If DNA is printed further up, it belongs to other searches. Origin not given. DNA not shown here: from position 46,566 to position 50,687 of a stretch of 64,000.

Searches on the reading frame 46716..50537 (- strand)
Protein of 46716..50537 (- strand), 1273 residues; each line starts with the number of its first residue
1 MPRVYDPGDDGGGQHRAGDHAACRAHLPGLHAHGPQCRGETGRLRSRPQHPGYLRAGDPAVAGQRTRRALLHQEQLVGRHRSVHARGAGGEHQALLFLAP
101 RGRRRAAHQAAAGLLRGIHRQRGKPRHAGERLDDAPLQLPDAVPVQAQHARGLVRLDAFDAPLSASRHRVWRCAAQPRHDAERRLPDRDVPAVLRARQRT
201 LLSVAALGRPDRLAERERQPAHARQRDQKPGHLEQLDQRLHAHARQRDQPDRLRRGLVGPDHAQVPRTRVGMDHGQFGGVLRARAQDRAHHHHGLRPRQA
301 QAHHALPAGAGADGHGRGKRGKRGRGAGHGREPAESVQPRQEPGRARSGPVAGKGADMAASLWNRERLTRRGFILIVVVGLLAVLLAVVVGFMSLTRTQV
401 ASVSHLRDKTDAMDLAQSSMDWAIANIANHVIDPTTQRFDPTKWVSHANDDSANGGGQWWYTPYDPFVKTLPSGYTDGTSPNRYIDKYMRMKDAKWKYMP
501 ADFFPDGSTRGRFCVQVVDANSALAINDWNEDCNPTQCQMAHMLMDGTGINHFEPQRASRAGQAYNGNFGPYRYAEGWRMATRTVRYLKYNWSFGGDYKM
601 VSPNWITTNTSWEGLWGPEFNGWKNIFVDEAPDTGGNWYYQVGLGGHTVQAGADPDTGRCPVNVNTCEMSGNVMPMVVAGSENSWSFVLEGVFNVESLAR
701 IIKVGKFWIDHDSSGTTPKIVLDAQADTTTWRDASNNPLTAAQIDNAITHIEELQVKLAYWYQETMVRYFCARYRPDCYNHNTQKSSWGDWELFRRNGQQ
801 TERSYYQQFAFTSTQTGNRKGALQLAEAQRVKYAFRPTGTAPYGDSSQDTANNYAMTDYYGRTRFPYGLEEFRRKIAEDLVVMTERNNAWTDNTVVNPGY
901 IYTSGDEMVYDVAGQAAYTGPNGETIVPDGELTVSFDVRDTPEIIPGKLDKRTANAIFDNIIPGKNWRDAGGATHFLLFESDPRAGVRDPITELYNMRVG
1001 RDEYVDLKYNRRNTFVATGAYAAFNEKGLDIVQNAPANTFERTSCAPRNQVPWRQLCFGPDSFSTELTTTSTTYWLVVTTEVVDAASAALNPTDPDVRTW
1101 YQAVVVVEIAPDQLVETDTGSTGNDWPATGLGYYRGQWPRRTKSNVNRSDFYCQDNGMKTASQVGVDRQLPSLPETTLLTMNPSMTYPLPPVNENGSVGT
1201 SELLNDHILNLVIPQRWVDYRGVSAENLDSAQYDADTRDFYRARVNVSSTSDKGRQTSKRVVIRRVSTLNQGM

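Call 3: search_protein_families(library=pfam, proteins=[window:46716-50537:-], max_evalue=0.01)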
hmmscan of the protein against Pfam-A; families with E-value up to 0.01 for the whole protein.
window:46716-50537:- (1273 aa): 0 families

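Call 5: search_protein_families(library=ncbifam, proteins=[window:46716-50537:-], max_evalue=0.01)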
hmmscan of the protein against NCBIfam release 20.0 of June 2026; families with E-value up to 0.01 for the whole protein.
window:46716-50537:- (1273 aa): 1 family
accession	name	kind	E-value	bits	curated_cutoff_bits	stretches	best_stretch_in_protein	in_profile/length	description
TIGR02600.1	Verru_Chthon_A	subfamily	9.6e-06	23.8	332.3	1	372-434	1-63/1296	Verru_Chthon cassette protein A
